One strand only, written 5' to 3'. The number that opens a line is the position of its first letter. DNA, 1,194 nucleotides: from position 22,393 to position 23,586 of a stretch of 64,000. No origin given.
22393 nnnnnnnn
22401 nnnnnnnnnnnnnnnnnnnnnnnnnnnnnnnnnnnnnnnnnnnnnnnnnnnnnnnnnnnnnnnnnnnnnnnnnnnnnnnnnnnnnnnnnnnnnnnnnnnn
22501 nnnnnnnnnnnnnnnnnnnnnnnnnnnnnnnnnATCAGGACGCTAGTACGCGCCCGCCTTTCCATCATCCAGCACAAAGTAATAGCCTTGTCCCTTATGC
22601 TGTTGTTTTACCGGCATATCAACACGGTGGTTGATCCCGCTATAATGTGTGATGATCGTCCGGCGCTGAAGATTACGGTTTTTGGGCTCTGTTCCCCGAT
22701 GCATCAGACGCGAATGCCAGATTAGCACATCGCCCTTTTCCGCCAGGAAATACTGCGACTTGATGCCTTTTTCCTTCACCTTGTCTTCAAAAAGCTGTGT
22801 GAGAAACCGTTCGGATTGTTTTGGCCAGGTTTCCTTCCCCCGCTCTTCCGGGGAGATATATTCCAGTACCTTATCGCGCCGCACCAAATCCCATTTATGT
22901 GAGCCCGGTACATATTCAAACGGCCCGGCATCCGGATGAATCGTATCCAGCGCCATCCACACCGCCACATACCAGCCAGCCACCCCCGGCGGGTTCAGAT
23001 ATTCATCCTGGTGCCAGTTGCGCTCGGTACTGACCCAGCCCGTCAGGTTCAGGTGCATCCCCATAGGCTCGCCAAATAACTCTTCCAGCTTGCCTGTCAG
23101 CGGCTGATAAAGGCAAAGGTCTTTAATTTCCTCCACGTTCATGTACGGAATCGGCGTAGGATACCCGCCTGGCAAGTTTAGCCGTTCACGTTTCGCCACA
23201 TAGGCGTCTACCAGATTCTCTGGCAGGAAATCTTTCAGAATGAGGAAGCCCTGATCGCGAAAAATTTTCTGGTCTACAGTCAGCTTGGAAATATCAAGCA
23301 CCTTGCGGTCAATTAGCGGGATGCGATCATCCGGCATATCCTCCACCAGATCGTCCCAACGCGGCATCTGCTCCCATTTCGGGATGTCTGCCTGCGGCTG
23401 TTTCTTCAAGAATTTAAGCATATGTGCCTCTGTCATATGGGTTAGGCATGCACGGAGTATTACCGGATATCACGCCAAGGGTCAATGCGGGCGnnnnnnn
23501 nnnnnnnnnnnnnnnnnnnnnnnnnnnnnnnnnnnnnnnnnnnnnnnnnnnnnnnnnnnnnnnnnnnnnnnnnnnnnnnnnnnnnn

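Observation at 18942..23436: Glycosyltransferase-free operon: PhyH dioxygenase - Wzm - Wzt with C-terminal extension - tandem sulfotransferase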

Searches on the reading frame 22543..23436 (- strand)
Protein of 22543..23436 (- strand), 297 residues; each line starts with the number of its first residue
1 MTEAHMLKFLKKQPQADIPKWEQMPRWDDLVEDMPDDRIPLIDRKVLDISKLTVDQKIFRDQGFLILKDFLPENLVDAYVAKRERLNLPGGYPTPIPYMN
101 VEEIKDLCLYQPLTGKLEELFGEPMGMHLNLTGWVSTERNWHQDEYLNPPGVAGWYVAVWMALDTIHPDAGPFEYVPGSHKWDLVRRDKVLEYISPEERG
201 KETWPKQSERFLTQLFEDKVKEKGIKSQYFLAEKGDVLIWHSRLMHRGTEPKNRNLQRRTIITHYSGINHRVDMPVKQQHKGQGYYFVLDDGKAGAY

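Call 4: search_protein_families(library=pfam, proteins=[window:22543-23436:-], max_evalue=0.01)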
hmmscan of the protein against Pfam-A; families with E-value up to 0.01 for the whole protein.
window:22543-23436:- (297 aa): 1 family
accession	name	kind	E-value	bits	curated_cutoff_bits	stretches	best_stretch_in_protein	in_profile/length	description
PF05721.19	PhyH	-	1e-19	72.1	22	1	139-258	108-210/213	Phytanoyl-CoA dioxygenase (PhyH)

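Call 50: search_solved_structures(query=window:22546-23436:-, max_evalue=0.01)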
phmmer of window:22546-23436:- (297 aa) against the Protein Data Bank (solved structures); distinct sequences matched with E-value up to 0.01: 3.
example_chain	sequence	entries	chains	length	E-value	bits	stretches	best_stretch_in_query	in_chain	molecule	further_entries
9c9n_A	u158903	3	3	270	2.5e-06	30.3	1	140-204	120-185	Fe/2-OG dependent dioxygenase MysH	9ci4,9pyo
9pze_A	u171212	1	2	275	2.6e-06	30.2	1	140-204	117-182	Fe/2-OG dependent dioxygenase MysH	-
2a1x_A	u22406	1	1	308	6.3e-06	28.9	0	135-275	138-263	Phytanoyl-CoA dioxygenase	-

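Call 59: find_homologous_proteins(query=window:22546-23436:-)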
Query window:22546-23436:- (297 aa): 1159 proteins with E <= 0.001 among 1755 candidates; the best 120 are listed.
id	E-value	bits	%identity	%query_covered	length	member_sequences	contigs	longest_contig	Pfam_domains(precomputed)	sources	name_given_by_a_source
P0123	1.2e-141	490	73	94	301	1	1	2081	PF05721.20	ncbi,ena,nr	ncbi:MAG: phytanoyl-CoA dioxygenase family protein [Rickettsiales bacterium]|nr:phytanoyl-CoA dioxyg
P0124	5.9e-128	445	70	91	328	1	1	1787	PF05721.20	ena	-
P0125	1.1e-120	421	63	91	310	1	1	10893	PF05721.20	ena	-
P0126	2.5e-120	420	60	98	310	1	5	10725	PF05721.20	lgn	-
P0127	4.3e-113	396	62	93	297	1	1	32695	PF05721.20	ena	-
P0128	5.9e-113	395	61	93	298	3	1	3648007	PF05721.20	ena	-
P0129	1.7e-111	391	62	93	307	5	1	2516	PF05721.20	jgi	-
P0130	1.7e-110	387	58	98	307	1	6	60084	PF05721.20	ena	-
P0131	2.8e-109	383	61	91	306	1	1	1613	PF05721.20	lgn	-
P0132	3.5e-108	380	59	89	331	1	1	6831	PF05721.20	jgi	-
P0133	2.2e-103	364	57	89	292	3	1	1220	PF05721.20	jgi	jgi:hypothetical protein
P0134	9.3e-101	355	57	89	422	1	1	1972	PF05721.20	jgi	jgi:hypothetical protein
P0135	1.2e-99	352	54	92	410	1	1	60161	PF05721.20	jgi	jgi:Phytanoyl-CoA dioxygenase (PhyH)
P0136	1.8e-99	351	57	89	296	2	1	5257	PF05721.20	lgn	-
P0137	2.4e-99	351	55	89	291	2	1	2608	PF05721.20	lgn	-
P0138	2.9e-99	350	57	89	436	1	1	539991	PF05721.20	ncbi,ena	-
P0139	5.8e-98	346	59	88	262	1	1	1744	PF05721.20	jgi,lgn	jgi:hypothetical protein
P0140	6.9e-97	343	56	89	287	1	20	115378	PF05721.20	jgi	jgi:hypothetical protein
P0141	1.1e-95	339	53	88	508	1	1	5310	PF13489.13,PF13649.13,PF05721.20,PF08241.19,PF08242.19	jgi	jgi:SAM-dependent methyltransferase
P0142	1.9e-95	338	73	65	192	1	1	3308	PF05721.20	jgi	jgi:ectoine hydroxylase-related dioxygenase (phytanoyl-CoA dioxygenase family)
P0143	5.3e-95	336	55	89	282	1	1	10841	PF05721.20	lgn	-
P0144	6.5e-94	333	55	89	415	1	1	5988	PF05721.20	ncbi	-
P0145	7.9e-94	333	60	80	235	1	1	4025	PF05721.20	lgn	-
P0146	8.5e-94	332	56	89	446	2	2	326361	PF05721.20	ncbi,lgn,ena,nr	ncbi:MAG TPA: phytanoyl-CoA dioxygenase family protein [Myxococcota bacterium]|nr:phytanoyl-CoA diox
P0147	6.7e-93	330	54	90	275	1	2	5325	PF05721.20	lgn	-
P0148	1.6e-92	328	50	93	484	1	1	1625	PF05721.20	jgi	jgi:hypothetical protein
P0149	6.1e-92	326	52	88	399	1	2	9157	PF05721.20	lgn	-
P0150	6.7e-92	326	51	90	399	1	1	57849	PF13489.13,PF05721.20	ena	-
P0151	1.4e-91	325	51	90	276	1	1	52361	PF05721.20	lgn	-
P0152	3.9e-91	324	53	90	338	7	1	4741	PF05721.20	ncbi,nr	ncbi:MAG: phytanoyl-CoA dioxygenase family protein [Actinobacteria bacterium]|nr:phytanoyl-CoA dioxy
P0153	6.9e-91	323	52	89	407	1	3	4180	PF05721.20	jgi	jgi:hypothetical protein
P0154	1.3e-90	322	52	90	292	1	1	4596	PF05721.20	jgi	jgi:hypothetical protein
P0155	1.4e-90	322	52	90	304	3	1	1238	PF05721.20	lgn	-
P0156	1.6e-90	322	52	89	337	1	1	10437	PF05721.20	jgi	jgi:hypothetical protein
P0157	2.1e-89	318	52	89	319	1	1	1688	PF05721.20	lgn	-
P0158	2.5e-89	318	51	88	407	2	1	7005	PF05721.20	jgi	jgi:hypothetical protein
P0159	2.7e-89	318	51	89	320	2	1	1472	PF05721.20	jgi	jgi:hypothetical protein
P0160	3.1e-89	318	51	88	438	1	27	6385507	PF05721.20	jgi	jgi:hypothetical protein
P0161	3.4e-89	317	51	88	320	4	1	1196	PF05721.20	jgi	jgi:hypothetical protein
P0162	5.6e-89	317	50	93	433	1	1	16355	PF05721.20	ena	-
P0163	5.8e-89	317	51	88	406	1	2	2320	PF05721.20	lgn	-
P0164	6.2e-89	317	52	88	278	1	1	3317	PF05721.20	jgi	jgi:hypothetical protein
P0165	7.0e-89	316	49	95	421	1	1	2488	PF05721.20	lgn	-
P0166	7.1e-89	316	51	88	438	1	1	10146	PF05721.20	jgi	jgi:hypothetical protein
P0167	1.0e-88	316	51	88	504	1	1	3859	PF13847.13,PF13489.13,PF13649.13,PF05721.20,PF08241.19,PF08242.19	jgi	jgi:2-polyprenyl-3-methyl-5-hydroxy-6-metoxy-1,4-benzoquinol methylase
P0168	1.1e-88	316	54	89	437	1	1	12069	PF05721.20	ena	-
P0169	1.5e-88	315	51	88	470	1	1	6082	PF05721.20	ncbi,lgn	-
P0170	1.6e-88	315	54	83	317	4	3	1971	PF05721.20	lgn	-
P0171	2.1e-88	315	51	88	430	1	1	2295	PF05721.20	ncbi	-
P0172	2.4e-88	315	49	95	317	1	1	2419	PF05721.20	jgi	jgi:hypothetical protein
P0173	2.6e-88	314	50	89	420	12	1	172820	PF05721.20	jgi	-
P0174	2.6e-88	314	53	86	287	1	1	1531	PF05721.20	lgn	-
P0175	3.6e-88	314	51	89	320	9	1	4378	PF05721.20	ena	-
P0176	3.7e-88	314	52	88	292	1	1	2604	PF05721.20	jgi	jgi:hypothetical protein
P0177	3.7e-88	314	51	88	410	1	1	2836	PF05721.20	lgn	-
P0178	4.2e-88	314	50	89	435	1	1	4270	PF05721.20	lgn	-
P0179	6.2e-88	313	51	86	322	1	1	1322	PF05721.20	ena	-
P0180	8.5e-88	313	51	89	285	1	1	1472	PF05721.20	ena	-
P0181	8.6e-88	313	51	85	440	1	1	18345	PF05721.20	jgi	jgi:Phytanoyl-CoA dioxygenase (PhyH)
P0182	1.1e-87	312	51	86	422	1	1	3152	PF05721.20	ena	-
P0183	1.1e-87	312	51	88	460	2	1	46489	PF05721.20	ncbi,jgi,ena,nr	ncbi:MAG TPA: phytanoyl-CoA dioxygenase family protein [Acetobacteraceae bacterium]|nr:phytanoyl-CoA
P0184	1.2e-87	312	51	87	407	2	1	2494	PF05721.20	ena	-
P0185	1.4e-87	312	52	85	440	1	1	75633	PF05721.20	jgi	jgi:hypothetical protein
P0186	2.2e-87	311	51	87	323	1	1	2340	PF05721.20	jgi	jgi:hypothetical protein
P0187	2.3e-87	311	65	66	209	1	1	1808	PF05721.20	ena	-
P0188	2.8e-87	311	49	88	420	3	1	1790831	PF05721.20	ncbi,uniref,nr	ncbi:phytanoyl-CoA dioxygenase family protein [Nitrospirillum sp. BR 11752]|uniref:phytanoyl-CoA dio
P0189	2.9e-87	311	51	88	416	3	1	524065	PF05721.20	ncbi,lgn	-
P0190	3.4e-87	311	52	88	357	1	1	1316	PF05721.20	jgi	jgi:hypothetical protein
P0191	4.7e-87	310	49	88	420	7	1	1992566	PF05721.20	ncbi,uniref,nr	ncbi:phytanoyl-CoA dioxygenase family protein [Nitrospirillum sp. BR 11163]|uniref:phytanoyl-CoA dio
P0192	5.2e-87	310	50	91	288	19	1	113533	PF05721.20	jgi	jgi:hypothetical protein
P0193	7.6e-87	310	49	90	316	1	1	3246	PF05721.20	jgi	jgi:hypothetical protein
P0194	1.1e-86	309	52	88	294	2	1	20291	PF05721.20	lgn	-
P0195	1.4e-86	309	48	90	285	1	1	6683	PF05721.20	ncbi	-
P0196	2.0e-86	308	50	88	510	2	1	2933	PF13489.13,PF13649.13,PF05721.20,PF08241.19,PF08242.19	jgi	jgi:2-polyprenyl-3-methyl-5-hydroxy-6-metoxy-1,4-benzoquinol methylase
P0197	2.4e-86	308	51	87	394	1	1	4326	PF05721.20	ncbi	-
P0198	2.9e-86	308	48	88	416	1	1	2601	PF05721.20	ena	-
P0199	3.7e-86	307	51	85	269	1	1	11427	PF05721.20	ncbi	-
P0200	4.5e-86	307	52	89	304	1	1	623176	PF05721.20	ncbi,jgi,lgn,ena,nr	ncbi:MAG TPA: phytanoyl-CoA dioxygenase family protein [Candidatus Binatia bacterium]|nr:phytanoyl-C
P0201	4.5e-86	307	51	88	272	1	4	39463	PF05721.20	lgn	-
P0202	5.3e-86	307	51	89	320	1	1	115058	PF05721.20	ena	-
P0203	5.7e-86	307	52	88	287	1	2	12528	PF05721.20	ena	-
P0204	6.4e-86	307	48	92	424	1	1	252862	PF05721.20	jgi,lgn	-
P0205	6.8e-86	307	49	89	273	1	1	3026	PF05721.20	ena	-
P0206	8.5e-86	306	50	88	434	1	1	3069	PF05721.20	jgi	jgi:hypothetical protein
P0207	8.8e-86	306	53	88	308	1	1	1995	PF05721.20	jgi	jgi:Phytanoyl-CoA dioxygenase (PhyH)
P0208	8.9e-86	306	50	87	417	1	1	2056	PF05721.20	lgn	-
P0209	9.3e-86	306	51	88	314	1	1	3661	PF05721.20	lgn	-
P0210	9.5e-86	306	48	88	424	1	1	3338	PF05721.20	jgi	jgi:hypothetical protein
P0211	1.1e-85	306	48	89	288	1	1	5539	PF05721.20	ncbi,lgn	-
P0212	1.5e-85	305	51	88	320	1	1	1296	PF05721.20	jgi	jgi:hypothetical protein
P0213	1.9e-85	305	50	89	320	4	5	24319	PF05721.20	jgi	jgi:hypothetical protein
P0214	2.0e-85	305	48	90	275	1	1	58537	PF05721.20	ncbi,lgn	-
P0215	2.3e-85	305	51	88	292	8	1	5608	PF05721.20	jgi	jgi:hypothetical protein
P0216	2.6e-85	305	50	88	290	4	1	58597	PF05721.20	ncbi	-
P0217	2.9e-85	304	52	90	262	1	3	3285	PF05721.20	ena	-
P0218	3.8e-85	304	49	88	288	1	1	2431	PF05721.20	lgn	-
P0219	3.8e-85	304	49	88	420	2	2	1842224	PF05721.20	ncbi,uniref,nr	ncbi:phytanoyl-CoA dioxygenase family protein [Nitrospirillum amazonense]|uniref:Phytanoyl-CoA dioxy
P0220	4.2e-85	304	50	87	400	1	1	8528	PF05721.20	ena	-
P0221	4.6e-85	304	50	89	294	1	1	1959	PF05721.20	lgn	-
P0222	4.9e-85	304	50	87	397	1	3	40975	PF05721.20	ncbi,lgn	-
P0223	6.1e-85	303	51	90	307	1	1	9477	PF05721.20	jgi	jgi:Phytanoyl-CoA dioxygenase (PhyH)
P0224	7.3e-85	303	48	87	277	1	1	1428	PF05721.20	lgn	-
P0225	7.6e-85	303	51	85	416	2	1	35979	PF05721.20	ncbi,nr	ncbi:MAG TPA: phytanoyl-CoA dioxygenase family protein [Acetobacteraceae bacterium]|nr:phytanoyl-CoA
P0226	8.2e-85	303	49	95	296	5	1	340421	PF05721.20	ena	-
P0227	8.7e-85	303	49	88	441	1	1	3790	PF05721.20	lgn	-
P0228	9.0e-85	303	50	89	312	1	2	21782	PF05721.20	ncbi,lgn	-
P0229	1.0e-84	303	49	89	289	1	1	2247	PF05721.20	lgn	-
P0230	1.1e-84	303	50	88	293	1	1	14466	PF05721.20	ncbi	-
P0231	1.2e-84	302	51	88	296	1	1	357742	PF05721.20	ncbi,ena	-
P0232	1.5e-84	302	49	87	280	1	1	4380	PF05721.20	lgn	-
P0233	1.5e-84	302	51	84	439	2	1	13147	PF05721.20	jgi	jgi:hypothetical protein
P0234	1.6e-84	302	52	84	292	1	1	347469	PF05721.20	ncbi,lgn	-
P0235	1.8e-84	302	49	90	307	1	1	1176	PF05721.20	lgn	-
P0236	1.9e-84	302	49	89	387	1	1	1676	PF05721.20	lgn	-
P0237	2.0e-84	302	48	88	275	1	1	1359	PF05721.20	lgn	-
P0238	3.4e-84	301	50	89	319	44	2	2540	PF05721.20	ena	-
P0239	3.7e-84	301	48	88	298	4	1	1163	PF05721.20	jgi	-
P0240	3.8e-84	301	50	86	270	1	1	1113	PF05721.20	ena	-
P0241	3.8e-84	301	51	85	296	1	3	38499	PF05721.20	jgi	jgi:hypothetical protein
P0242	4.2e-84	301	49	88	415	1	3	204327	PF05721.20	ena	-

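Call 60: find_encoding_contigs(protein=P0123, flank=10000, max_places=2)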
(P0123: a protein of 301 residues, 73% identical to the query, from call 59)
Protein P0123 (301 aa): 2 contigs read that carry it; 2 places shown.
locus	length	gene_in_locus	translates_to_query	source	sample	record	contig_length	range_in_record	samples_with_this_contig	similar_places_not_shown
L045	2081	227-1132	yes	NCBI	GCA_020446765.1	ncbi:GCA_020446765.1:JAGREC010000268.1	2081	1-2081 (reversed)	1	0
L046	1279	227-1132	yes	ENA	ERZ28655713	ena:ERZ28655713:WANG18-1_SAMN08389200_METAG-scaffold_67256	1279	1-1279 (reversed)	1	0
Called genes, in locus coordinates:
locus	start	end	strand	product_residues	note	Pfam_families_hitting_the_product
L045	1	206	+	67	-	PF19302:DUF5915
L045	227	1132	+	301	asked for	PF05721:PhyH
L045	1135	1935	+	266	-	PF01061:ABC2_membrane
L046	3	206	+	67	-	?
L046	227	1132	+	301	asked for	PF05721:PhyH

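Call 61: find_encoding_contigs(protein=P0125, flank=10000, max_places=2)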
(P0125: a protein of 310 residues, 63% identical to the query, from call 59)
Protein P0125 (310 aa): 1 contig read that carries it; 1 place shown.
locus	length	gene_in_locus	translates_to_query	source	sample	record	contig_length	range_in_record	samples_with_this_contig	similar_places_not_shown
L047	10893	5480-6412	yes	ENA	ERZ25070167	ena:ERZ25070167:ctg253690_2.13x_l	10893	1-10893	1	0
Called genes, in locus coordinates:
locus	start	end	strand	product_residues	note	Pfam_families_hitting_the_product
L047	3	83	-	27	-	?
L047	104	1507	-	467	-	PF00270:DEAD, PF04851:ResIII (weak), PF00271:Helicase_C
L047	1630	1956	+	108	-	PF00085:Thioredoxin, PF13098:Thioredoxin_2, PF13905:Thioredoxin_8 (faint)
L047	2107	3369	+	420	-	PF07498:Rho_N, PF07497:Rho_RNA_bind, PF00006:ATP-synt_ab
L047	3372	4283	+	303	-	PF13489:Methyltransf_23, PF08241:Methyltransf_11, PF08242:Methyltransf_12 (weak), PF13649:Methyltransf_25 (faint), PF13847:Methyltransf_31 (faint)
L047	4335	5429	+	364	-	PF01757:Acyl_transf_3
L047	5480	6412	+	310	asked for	PF05721:PhyH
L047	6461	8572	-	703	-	PF12450:vWF_A, PF00092:VWA, PF13519:VWA_2, PF13768:VWA_3, PF12034:YfbK_C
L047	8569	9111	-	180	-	PF07638:Sigma70_ECF, PF04542:Sigma70_r2, PF08281:Sigma70_r4_2 (weak)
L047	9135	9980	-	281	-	PF00535:Glycos_transf_2, PF10111:Glyco_tranf_2_2 (weak), PF13641:Glyco_tranf_2_3, PF13632:Glyco_trans_2_3 (weak)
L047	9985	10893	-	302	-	?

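Call 62: find_encoding_contigs(protein=P0128, flank=10000, max_places=2)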
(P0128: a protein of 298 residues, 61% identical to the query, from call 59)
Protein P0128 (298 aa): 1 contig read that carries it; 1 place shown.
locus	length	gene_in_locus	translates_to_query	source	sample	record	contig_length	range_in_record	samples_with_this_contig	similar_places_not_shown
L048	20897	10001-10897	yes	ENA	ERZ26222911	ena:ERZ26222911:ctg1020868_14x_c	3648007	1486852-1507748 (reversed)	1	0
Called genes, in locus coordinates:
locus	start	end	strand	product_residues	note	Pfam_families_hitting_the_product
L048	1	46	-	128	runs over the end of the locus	-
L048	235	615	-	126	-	PF00903:Glyoxalase, PF13669:Glyoxalase_4, PF22677:Ble-like_N (faint), PF18029:Glyoxalase_6 (weak)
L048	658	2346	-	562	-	PF00920:ILVD_EDD_N, PF24877:ILV_EDD_C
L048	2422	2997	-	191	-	-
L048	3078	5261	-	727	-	PF05170:AsmA, PF05359:DUF748, PF13116:YhdP (weak)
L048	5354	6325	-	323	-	PF01207:Dus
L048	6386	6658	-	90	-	PF01894:YjbQ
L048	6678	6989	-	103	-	-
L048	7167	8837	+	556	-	PF00749:tRNA-synt_1c, PF03950:tRNA-synt_1c_C, PF20974:tRNA-synt_1c_C2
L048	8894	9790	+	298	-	PF05721:PhyH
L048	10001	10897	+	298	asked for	PF05721:PhyH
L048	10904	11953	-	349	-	PF01728:FtsJ (weak), PF01135:PCMT (weak), PF01209:Ubie_methyltran, PF13489:Methyltransf_23, PF08241:Methyltransf_11, PF08242:Methyltransf_12, PF13649:Methyltransf_25, PF13847:Methyltransf_31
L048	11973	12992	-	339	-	PF03009:GDPD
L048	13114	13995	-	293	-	PF00291:PALP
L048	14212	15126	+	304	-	PF05118:Asp_Arg_Hydrox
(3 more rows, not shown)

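Call 63: search_protein_families(library=ncbifam, proteins=[window:22543-23436:-], max_evalue=0.001)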
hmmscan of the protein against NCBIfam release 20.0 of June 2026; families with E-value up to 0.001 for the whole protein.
window:22543-23436:- (297 aa): 0 families

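Call 78: find_encoding_contigs(protein=P0126, flank=8000, max_places=2)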
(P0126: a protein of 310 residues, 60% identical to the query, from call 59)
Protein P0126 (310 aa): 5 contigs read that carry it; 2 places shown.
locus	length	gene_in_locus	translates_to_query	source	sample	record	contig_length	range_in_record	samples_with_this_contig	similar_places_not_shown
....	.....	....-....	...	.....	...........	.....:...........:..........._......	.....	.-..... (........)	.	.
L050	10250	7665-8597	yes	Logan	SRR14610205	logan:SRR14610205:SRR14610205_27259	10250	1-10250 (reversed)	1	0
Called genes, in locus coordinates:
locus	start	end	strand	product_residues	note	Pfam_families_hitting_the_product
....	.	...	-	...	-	?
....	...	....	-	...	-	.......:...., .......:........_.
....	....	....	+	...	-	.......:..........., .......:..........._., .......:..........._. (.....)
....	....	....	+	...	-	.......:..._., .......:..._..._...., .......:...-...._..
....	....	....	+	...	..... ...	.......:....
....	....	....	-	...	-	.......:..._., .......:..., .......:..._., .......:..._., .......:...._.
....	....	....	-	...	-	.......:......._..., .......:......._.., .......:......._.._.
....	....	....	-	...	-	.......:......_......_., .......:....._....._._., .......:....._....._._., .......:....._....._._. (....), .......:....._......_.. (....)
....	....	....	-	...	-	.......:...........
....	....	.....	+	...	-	?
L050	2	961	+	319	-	?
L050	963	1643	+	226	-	PF06176:WaaY, PF06293:Kdo, PF01163:RIO1 (weak), PF01636:APH (faint)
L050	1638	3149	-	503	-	-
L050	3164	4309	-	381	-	PF01734:Patatin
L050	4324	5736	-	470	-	PF00270:DEAD, PF00271:Helicase_C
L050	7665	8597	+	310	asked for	PF05721:PhyH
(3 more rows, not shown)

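Call 79: find_encoding_contigs(protein=P0127, flank=8000, max_places=2)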
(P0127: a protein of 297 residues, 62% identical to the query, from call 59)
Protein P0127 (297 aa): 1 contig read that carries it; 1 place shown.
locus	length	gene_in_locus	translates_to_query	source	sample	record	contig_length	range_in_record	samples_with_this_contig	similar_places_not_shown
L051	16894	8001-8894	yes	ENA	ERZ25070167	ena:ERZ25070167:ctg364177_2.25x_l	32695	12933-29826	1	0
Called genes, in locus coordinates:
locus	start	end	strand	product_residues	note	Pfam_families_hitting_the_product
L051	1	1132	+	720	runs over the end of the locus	PF13549:ATP-grasp_5, PF02629:CoA_binding, PF13380:CoA_binding_2, PF13607:Succ_CoA_lig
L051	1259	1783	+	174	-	-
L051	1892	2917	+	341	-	PF13964:Beta-prop_Calicin, PF24681:Kelch_KLHDC2_KLHL20_DRC7, PF24681:Kelch_KLHDC2_KLHL20_DRC7, PF01344:Kelch_1, PF13415:Beta-prop_FBX42, PF13964:Beta-prop_Calicin, PF24981:Beta-prop_ATRN-LZTR1, PF25210:Kelch_FKB95, +4 more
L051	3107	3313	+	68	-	-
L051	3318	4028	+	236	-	PF13505:OMP_b-brl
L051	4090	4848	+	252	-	PF04784:DUF547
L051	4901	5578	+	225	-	PF00535:Glycos_transf_2, PF10111:Glyco_tranf_2_2 (weak), PF13641:Glyco_tranf_2_3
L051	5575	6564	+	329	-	PF04055:Radical_SAM, PF13186:SPASM (weak)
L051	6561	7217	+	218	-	PF10604:Polyketide_cyc2 (weak), PF03364:Polyketide_cyc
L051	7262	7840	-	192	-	PF04264:YceI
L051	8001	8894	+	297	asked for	PF05721:PhyH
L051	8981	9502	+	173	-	PF13640:2OG-FeII_Oxy_3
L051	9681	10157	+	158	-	-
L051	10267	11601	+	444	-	PF00209:SNF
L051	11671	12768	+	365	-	PF00535:Glycos_transf_2, PF13641:Glyco_tranf_2_3 (weak), PF04138:GtrA_DPMS_TM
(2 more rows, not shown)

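Call 84: predict_structure(alignment_id=A6)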
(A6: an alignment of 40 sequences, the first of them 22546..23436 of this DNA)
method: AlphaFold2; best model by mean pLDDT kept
length: 297 residues; sequences in the alignment: 40
mean_pLDDT: 93.8   pTM: 0.89
mean pLDDT of the five models: 93.8, 93.6, 93.3, 93.3, 92.8
residues with pLDDT >= 90: 262; 70-90: 20; 50-70: 11; < 50: 4
segments of 3 or more residues with pLDDT < 50: 295-297
pLDDT, mean of each block of 10 residues (from residue 1): 75 72 97 95 96 98 98 98 95 96 98 99 98 91 94 95 97 97 96 97 96 98 97 98 96 95 98 95 94 47
secondary structure, 60 per line:
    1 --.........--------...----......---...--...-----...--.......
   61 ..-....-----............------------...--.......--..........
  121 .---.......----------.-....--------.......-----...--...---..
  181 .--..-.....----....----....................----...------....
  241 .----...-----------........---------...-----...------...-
elements in order: H3-11 H27-30 H54-62 E64-67 H73-84 H102-108 H111-121 E125-131 H144-147 E156-162 E173-175 H187-191 H196-199 H204-223 E228-230 E237-241 E246-248 E260-267 E277-279 E285-287
